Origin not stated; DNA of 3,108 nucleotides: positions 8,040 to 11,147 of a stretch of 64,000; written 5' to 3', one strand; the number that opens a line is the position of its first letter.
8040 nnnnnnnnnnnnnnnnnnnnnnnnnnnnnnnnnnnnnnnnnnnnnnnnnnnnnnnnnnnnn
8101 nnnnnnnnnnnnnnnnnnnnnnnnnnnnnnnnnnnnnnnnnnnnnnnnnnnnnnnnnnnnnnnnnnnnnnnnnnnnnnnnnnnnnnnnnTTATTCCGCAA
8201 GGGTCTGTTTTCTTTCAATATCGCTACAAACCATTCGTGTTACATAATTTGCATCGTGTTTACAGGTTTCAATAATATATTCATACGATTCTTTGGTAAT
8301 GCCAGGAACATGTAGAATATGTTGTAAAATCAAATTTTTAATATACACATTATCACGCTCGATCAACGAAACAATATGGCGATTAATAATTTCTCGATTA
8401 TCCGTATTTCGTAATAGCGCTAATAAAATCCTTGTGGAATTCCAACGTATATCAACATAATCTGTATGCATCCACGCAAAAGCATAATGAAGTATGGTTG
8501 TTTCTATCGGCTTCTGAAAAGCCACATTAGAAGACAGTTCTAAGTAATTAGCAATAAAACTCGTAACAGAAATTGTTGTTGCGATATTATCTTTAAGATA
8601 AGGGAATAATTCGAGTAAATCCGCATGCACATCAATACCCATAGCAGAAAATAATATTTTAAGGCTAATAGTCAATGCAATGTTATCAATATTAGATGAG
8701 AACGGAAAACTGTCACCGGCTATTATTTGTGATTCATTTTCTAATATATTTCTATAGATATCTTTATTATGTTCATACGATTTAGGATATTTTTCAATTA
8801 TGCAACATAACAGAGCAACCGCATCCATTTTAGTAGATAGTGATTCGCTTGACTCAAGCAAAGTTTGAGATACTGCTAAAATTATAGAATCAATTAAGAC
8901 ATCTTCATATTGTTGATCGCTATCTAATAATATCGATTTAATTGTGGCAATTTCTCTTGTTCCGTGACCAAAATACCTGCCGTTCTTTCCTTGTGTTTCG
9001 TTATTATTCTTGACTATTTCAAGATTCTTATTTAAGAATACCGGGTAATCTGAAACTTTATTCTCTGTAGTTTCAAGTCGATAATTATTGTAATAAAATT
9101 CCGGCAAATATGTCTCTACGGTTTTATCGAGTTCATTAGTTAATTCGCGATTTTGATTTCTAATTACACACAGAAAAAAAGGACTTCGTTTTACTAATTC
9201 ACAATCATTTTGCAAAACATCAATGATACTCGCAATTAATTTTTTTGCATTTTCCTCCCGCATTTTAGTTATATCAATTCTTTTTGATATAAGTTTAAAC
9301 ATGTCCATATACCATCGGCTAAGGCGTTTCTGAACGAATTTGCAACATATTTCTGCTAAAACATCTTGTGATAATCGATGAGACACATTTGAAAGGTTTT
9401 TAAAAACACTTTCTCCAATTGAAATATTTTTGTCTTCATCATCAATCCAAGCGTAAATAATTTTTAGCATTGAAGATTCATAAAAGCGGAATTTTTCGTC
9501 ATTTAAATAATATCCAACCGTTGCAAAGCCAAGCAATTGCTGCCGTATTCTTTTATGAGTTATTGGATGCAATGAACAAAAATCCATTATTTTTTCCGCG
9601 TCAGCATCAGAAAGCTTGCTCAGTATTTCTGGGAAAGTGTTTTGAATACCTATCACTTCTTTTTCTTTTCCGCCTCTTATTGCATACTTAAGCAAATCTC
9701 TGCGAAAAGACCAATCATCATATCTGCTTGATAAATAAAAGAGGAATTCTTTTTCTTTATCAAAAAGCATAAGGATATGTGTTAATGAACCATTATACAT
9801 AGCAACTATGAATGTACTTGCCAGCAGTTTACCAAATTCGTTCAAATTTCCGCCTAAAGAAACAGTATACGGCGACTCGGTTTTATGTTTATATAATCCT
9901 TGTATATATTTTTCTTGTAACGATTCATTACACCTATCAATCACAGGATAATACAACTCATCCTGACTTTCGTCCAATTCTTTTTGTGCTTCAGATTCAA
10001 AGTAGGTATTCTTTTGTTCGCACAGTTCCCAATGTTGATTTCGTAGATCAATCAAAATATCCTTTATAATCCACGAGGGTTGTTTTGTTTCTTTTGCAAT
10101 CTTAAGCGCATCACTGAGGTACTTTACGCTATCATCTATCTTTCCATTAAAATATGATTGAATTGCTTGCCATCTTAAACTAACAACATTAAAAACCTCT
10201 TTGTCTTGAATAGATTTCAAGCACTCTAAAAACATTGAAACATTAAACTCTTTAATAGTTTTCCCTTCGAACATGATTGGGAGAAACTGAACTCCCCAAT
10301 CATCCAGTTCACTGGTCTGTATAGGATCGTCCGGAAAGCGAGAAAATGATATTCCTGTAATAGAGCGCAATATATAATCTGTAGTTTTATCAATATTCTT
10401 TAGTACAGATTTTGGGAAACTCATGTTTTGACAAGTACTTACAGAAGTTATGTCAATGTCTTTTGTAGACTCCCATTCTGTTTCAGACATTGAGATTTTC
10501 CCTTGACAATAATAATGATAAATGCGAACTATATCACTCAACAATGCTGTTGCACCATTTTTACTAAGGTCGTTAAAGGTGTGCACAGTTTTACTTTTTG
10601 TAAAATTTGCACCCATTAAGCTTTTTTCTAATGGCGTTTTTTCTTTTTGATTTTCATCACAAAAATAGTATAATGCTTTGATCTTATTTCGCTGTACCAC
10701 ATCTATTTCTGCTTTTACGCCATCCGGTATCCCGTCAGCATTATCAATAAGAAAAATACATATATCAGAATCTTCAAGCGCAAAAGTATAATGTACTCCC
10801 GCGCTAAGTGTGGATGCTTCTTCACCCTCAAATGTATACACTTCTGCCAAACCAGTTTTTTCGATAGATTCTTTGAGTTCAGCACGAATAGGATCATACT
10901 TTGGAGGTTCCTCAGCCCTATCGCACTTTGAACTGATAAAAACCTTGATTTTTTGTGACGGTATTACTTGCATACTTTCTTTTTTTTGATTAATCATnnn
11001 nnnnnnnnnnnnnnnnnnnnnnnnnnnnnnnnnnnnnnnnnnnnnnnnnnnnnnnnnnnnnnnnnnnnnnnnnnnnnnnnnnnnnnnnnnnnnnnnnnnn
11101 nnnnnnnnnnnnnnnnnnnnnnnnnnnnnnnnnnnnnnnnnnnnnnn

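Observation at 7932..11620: Candidate undescribed defence module: HEPN-like (Rx4H) gene + 935-aa DUF4062/TIR-like helical-repeat giant + Zn-ribbon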

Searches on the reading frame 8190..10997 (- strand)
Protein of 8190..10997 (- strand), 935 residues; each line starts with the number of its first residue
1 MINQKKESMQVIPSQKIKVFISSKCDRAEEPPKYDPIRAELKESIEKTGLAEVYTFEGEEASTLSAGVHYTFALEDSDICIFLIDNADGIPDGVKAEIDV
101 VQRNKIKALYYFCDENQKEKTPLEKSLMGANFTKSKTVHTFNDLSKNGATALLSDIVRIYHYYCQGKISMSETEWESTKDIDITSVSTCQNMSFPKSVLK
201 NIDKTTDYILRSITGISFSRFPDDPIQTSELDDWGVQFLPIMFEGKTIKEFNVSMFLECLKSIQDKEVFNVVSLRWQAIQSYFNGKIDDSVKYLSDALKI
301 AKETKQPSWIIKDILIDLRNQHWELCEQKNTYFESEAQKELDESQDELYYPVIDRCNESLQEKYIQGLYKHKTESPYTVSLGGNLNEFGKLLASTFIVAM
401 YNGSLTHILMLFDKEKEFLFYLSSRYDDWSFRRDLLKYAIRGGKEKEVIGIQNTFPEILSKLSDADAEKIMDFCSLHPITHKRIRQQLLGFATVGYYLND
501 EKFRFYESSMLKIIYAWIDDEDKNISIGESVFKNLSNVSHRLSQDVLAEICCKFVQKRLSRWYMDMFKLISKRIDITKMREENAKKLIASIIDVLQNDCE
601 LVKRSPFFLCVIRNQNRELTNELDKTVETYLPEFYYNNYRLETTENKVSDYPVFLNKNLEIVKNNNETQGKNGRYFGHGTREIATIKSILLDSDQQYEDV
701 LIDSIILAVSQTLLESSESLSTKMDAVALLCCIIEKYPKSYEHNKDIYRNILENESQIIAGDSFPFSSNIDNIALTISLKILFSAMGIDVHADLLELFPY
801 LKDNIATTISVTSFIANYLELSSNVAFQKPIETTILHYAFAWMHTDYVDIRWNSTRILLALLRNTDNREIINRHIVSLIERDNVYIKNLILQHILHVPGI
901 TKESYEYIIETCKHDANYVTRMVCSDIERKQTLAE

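Call 4: search_protein_families(library=pfam, proteins=[window:8190-10997:-], max_evalue=0.1)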
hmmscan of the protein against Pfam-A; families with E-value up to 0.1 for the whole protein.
window:8190-10997:- (935 aa): 1 family
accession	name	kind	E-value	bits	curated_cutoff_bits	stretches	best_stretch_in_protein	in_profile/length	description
PF07542.16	ATP12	-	0.011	16.4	27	0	556-622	54-111/124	ATP12 chaperone protein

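Call 5: search_protein_families(library=padloc, proteins=[window:8190-10997:-], max_evalue=0.1)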
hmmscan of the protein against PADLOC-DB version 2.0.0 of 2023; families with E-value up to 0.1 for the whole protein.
window:8190-10997:- (935 aa): 1 family
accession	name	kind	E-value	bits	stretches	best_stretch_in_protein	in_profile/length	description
PDLC01224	Cas11f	-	0.022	12.8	0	489-538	37-84/87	CAS-III-F; effector_SS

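Call 6: search_protein_families(library=ncbifam, proteins=[window:8190-10997:-], max_evalue=0.1)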
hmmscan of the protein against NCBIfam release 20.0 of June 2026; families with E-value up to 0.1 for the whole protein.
window:8190-10997:- (935 aa): 0 families

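Call 11: find_homologous_proteins(query=window:8190-10997:-)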
Query window:8190-10997:- (935 aa): 892 proteins with E <= 0.001 among 8000 candidates; the best 120 are listed.
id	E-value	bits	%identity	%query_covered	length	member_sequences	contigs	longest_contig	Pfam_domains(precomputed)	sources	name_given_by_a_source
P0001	0.0e+0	2044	96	100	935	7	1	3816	-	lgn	-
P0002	0.0e+0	2029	96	100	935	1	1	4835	-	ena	-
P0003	0.0e+0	2027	96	100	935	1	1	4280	-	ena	-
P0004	0.0e+0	2027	96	100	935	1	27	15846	-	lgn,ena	-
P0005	0.0e+0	2026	96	100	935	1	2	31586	-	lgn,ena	-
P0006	0.0e+0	2026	96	100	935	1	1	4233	-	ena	-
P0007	0.0e+0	2025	96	100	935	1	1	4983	-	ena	-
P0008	0.0e+0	2024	96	100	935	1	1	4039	-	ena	-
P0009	0.0e+0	2018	96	100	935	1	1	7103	-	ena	-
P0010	0.0e+0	2014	95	100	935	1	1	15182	-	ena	-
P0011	0.0e+0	2009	95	100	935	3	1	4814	-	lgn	-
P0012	0.0e+0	2003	96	99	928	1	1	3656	-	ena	-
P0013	0.0e+0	2001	95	100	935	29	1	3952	-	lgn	-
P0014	0.0e+0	2000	96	99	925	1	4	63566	-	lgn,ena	-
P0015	0.0e+0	1995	95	99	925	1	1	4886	-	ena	-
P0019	0.0e+0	1395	67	98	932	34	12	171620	-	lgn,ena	-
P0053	0.0e+0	1137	54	99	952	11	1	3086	PF20355.5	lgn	-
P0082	0.0e+0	1118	56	98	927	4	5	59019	-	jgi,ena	-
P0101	0.0e+0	1111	53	98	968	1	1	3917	PF20355.5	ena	-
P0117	0.0e+0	1105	52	99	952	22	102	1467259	-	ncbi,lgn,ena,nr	ncbi:hypothetical protein C819_00782 [Lachnospiraceae bacterium 10-1]|nr:hypothetical protein C819_0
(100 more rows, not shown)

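Call 12: find_encoding_contigs(protein=P0019, flank=8000, max_places=4)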
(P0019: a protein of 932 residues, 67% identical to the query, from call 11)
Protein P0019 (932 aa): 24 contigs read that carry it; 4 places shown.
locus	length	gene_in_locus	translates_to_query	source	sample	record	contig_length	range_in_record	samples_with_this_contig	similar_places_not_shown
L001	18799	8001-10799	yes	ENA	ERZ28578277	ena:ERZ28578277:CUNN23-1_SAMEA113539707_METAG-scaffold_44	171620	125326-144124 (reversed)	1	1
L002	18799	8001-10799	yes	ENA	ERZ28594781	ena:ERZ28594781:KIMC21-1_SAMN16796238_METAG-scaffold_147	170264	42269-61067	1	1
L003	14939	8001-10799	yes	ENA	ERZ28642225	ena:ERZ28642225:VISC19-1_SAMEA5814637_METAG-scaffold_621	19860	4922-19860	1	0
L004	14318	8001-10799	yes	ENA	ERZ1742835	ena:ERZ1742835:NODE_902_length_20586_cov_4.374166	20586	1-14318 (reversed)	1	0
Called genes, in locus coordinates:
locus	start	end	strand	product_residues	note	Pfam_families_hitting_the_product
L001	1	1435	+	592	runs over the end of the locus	PF06100:MCRA, PF13450:NAD_binding_8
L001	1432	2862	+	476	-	PF04055:Radical_SAM, PF13186:SPASM (faint)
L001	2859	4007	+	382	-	PF00438:S-AdoMet_synt_N, PF02772:S-AdoMet_synt_M, PF02773:S-AdoMet_synt_C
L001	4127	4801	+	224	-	PF04607:RelA_SpoT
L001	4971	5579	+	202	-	PF03729:DUF308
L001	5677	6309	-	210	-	PF12728:HTH_17 (faint)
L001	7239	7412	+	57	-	-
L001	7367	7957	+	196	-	PF04383:KilA-N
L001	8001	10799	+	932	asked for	-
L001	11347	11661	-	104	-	-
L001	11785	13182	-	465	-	PF01546:Peptidase_M20, PF04389:Peptidase_M28 (weak), PF07687:M20_dimer (faint)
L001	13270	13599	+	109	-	PF07009:NusG_II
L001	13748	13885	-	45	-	-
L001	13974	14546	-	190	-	-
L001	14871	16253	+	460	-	PF13375:RnfC_N, PF01512:Complex1_51K, PF10531:SLBB, PF12797:Fer4_2 (faint), PF12838:Fer4_7 (faint), PF13183:Fer4_8 (weak), PF13237:Fer4_10 (weak), PF14697:Fer4_21 (weak), +1 more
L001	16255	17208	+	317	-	PF03116:NQR2_RnfD_RnfE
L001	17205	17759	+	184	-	PF04205:FMN_bind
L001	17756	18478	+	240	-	PF02508:Rnf-Nqr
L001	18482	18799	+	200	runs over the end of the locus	PF02508:Rnf-Nqr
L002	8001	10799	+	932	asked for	-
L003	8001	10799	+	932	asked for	-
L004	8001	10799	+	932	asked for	-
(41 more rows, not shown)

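Call 13: find_encoding_contigs(protein=P0117, flank=8000, max_places=4)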
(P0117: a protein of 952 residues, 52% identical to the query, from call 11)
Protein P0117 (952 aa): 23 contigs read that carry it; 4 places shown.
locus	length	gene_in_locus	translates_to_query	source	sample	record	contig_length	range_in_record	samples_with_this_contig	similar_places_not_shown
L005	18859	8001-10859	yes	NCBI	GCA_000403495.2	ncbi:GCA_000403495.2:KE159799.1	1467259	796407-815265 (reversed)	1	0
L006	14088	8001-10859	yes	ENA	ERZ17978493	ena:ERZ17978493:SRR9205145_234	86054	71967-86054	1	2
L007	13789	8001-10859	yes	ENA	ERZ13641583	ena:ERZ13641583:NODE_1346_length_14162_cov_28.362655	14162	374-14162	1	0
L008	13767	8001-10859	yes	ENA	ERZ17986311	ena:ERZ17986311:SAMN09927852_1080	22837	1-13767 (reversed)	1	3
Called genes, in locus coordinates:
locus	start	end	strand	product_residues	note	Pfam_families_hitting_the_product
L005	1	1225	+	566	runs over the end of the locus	PF00239:Resolvase, PF07508:Recombinase, PF13408:Zn_ribbon_recom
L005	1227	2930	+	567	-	PF00239:Resolvase, PF07508:Recombinase, PF13408:Zn_ribbon_recom (weak)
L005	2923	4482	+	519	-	PF00239:Resolvase, PF07508:Recombinase, PF13408:Zn_ribbon_recom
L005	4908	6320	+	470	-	PF00589:Phage_integrase (faint)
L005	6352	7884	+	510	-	PF04326:SLFN_AlbA_2, PF13749:HATPase_c_4, PF13412:HTH_24 (weak)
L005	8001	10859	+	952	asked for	-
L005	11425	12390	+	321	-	-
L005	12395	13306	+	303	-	PF07804:HipA_C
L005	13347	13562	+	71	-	-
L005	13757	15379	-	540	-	PF13007:LZ_Tnp_IS66, PF03050:DDE_Tnp_IS66, PF13817:DDE_Tnp_IS66_C (weak)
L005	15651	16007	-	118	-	PF05717:TnpB_IS66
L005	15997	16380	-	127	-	-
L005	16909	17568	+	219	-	PF04326:SLFN_AlbA_2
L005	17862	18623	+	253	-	-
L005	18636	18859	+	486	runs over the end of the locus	PF00144:Beta-lactamase (weak), PF13354:Beta-lactamase2, PF00768:Peptidase_S11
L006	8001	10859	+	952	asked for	-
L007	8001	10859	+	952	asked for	-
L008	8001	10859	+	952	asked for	-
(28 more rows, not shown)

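Call 15: search_protein_families(library=pfam, proteins=[P0053, P0101, P0019, P0117, P0082, L001:7367-7957:+, L005:6352-7884:+], max_evalue=0.1)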
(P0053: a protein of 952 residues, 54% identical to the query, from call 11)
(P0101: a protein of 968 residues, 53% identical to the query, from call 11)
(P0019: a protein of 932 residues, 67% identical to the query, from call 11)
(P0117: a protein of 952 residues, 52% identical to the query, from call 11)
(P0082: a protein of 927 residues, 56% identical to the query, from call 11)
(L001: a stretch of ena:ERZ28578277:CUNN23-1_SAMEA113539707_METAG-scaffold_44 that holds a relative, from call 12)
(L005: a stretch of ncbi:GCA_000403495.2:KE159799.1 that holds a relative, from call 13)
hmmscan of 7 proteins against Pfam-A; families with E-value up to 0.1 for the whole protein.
P0053 (952 aa): 5 families
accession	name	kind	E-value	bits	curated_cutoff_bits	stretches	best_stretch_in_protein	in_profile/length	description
PF20355.3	DUF6650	-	1.8e-07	31.7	27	1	1-26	1-26/150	Family of unknown function (DUF6650)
PF24293.1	TPR_Edg1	-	0.0055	16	27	1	580-687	26-134/397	Edg1, TPR repeats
PF11115.13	DUF2623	-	0.066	13.8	25.7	0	210-242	17-50/93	Protein of unknown function (DUF2623)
PF12862.13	ANAPC5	-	0.073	13.6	23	0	272-322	24-73/91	Anaphase-promoting complex subunit 5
PF21245.3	PI4KB-PIK1_PIK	-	0.079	13.5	27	0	901-941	31-71/75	PI4KB/PIK1, accessory (PIK) domain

P0101 (968 aa): 3 families
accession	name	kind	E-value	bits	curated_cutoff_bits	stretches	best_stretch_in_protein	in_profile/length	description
PF20355.3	DUF6650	-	3.3e-07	30.8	27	1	17-44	1-28/150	Family of unknown function (DUF6650)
PF21245.3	PI4KB-PIK1_PIK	-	0.033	14.8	27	0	918-957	32-71/75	PI4KB/PIK1, accessory (PIK) domain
PF07719.23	TPR_2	-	0.038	14.6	27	0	309-335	7-33/34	Tetratricopeptide repeat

P0019 (932 aa): 0 families

P0117 (952 aa): 4 families
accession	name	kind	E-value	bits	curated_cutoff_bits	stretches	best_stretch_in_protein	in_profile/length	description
PF20355.3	DUF6650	-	1.4e-08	35.3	27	1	1-30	1-30/150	Family of unknown function (DUF6650)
PF14335.11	DUF4391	-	0.014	15.8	29.9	1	754-798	2-46/232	Domain of unknown function (DUF4391)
PF21245.3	PI4KB-PIK1_PIK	-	0.029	14.9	27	0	902-941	32-71/75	PI4KB/PIK1, accessory (PIK) domain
PF14337.13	Abi_alpha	-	0.086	13.3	29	0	465-497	66-98/196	Abortive infection alpha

P0082 (927 aa): 0 families

L001:7367-7957:+ (196 aa): 1 family
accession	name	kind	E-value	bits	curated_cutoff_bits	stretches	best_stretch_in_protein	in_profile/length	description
PF04383.19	KilA-N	-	6.5e-10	39.2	23.8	1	75-187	16-100/107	KilA-N domain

L005:6352-7884:+ (510 aa): 12 families
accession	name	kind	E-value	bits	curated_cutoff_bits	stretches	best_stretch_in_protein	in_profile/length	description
PF13749.12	HATPase_c_4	-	4.3e-29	100.8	26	1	301-385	3-89/89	Putative ATP-dependent DNA helicase recG C-terminal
PF04326.19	SLFN_AlbA_2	-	9.6e-24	84.6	25.3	1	10-129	1-117/118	Schlafen, AlbA_2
PF13412.12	HTH_24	-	1.7e-06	27.9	21.9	1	437-483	1-47/48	Winged helix-turn-helix DNA-binding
PF02650.20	HTH_WhiA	-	0.00023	22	27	1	427-479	28-82/84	WhiA C-terminal HTH domain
PF12802.13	MarR_2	-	0.00048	20.7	27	1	447-487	13-54/61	MarR family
PF01978.25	TrmB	-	0.00083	19.6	25.6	1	437-486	6-55/68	Sugar-specific transcriptional regulator TrmB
PF02002.24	TFIIE_alpha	-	0.0018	18.5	22.9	1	439-483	13-57/105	TFIIE alpha subunit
PF13545.12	HTH_Crp_2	-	0.014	15.8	27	1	452-485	21-55/70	Crp-like helix-turn-helix domain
PF08220.18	HTH_DeoR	-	0.014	15.5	21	1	443-486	4-47/57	DeoR-like helix-turn-helix domain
PF09972.14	DUF2207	-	0.026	15.2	24.4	0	102-184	33-119/172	Predicted membrane protein (DUF2207) N-terminal domain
PF04182.18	B-block_TFIIIC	-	0.026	15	22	0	454-495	19-62/73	B-block binding subunit of TFIIIC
PF08279.18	HTH_11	-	0.039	14.3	25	1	443-491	4-51/55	HTH domain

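Call 20: find_encoding_contigs(protein=P0014, flank=10000, max_places=4)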
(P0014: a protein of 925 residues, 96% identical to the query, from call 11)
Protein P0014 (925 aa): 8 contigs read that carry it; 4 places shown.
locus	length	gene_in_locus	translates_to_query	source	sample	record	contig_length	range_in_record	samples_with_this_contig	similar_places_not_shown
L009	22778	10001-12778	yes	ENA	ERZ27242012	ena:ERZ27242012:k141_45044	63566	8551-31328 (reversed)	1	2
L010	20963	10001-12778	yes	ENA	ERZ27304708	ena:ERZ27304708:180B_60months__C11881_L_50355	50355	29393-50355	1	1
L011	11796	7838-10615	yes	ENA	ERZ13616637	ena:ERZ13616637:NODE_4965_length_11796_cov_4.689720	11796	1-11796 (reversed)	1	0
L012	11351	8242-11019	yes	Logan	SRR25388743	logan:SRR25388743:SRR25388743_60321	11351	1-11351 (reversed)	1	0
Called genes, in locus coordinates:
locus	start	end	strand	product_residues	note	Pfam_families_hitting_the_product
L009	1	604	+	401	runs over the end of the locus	PF13102:Phage_int_SAM_5 (faint), PF14659:Phage_int_SAM_3, PF00589:Phage_integrase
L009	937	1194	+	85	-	-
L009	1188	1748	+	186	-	PF12728:HTH_17 (faint)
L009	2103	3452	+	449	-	PF13173:AAA_14, PF13635:DUF4143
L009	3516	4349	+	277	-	-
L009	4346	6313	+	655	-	PF12564:TypeIII_RM_meth, PF01555:N6_N4_Mtase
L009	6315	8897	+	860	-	PF00270:DEAD, PF04851:ResIII, PF27159:HI_1054_N, PF27365:HI_1054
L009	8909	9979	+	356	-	PF10544:T5orf172, PF13455:MUG113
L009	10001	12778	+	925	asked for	-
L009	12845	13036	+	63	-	PF24749:DUF7695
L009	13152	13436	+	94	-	PF20648:DUF6809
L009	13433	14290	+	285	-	-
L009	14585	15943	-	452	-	-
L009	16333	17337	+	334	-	PF13481:AAA_25, PF06745:ATPase (faint), PF20720:nSTAND3 (faint)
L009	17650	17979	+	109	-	PF21983:NikA-like, PF05713:MobC (weak)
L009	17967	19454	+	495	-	PF03432:Relaxase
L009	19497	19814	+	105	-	PF12728:HTH_17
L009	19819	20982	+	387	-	PF13102:Phage_int_SAM_5 (faint), PF14659:Phage_int_SAM_3, PF00589:Phage_integrase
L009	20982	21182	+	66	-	-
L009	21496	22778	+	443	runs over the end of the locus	PF13173:AAA_14, PF13635:DUF4143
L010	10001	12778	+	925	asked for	-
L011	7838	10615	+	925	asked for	-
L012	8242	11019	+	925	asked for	-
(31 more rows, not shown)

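Call 24: find_related_loci(query=window:8190-10997:-, collection=genome_contigs, flank=6000)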
Query window:8190-10997:- (935 aa) in genome_contigs; peptide patterns used: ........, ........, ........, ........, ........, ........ (x = any residue, [..] = any of these).
26 stretches matched a pattern; 16 encode a relative of the query (tblastn E <= 1e-3); 16 distinct loci.
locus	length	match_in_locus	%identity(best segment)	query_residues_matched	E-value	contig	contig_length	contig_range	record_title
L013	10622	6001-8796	96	4-935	0e+0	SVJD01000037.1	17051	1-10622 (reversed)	MAG: Oscillospiraceae bacterium isolate SIG426 NODE_60051_length_17051_cov_5.641397, whole genome shotgun sequence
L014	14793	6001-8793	94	5-935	0e+0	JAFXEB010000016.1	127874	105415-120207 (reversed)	MAG: Clostridia bacterium isolate RGIG6331 Sheep_Rectum-3__c1139, whole genome shotgun sequence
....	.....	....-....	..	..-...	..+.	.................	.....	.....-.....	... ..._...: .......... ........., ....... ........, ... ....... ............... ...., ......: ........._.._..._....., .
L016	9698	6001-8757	53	9-929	0e+0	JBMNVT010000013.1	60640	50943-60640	MAG: Acutalibacteraceae bacterium isolate SBF912SR2HQ0066 scaffold_1986_c1, whole genome shotgun sequence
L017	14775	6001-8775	53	9-935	0e+0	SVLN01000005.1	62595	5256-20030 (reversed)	MAG: Oscillospiraceae bacterium isolate SIG488 NODE_11363_length_62595_cov_5.262374, whole genome shotgun sequence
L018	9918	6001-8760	53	8-929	0e+0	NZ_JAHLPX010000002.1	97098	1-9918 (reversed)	Anaerotignum sp. MSJ-24 M-24_ctg0028, whole genome shotgun sequence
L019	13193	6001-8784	51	4-933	0e+0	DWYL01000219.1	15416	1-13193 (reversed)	MAG TPA_asm: Candidatus Blautia merdipullorum isolate 17058 ChiHcolR6__C207393_L15416_SAMN08009822, whole genome shotgun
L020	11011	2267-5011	53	13-929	0e+0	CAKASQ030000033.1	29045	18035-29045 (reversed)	Oscillospiraceae bacterium isolate POC01 genome assembly, contig: NODE_34_length_29045_cov_635.172017, whole genome shot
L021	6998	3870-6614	53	13-929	0e+0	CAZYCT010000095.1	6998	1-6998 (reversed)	MAG TPA_asm: uncultured Coprococcus sp. isolate SRP350583_co2_365 genome assembly, contig: NODE_16361_length_6998_cov_22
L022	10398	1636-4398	49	11-931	0e+0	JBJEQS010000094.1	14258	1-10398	MAG: Oscillospiraceae bacterium isolate SARD08_bin.038 NODE_1695_length_14258_cov_9.120890, whole genome shotgun sequenc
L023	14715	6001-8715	53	13-919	0e+0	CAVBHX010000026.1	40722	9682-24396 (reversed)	bacterium isolate G02646-L1_cleanbin_000010 genome assembly, contig: Spades_G02646-L1_contig_454, whole genome shotgun s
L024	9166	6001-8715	49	14-923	0e+0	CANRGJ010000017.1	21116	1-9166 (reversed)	MAG: uncultured Ruminiclostridium sp. isolate Lapin-022__bin93 genome assembly, contig: Lapin-022__NODE_2452_length_2111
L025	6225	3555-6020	51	13-834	0e+0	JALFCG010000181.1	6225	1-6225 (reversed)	MAG: Prevotella sp. isolate SUG549 k141_232894, whole genome shotgun sequence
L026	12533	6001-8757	53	9-929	0e+0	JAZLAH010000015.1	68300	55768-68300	MAG: Candidatus Fimenecus sp. isolate T1900045079_TC20190073.MAGScoT_cleanbin_000018 SGB_4648_k141_2881880, whole genome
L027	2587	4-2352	48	151-930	0e+0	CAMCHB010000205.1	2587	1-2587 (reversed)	MAG: uncultured Clostridium sp. isolate ERR1855544_bin.37_metaWRAP_v1.3_MAG genome assembly, contig: ERZ9514781.16557, w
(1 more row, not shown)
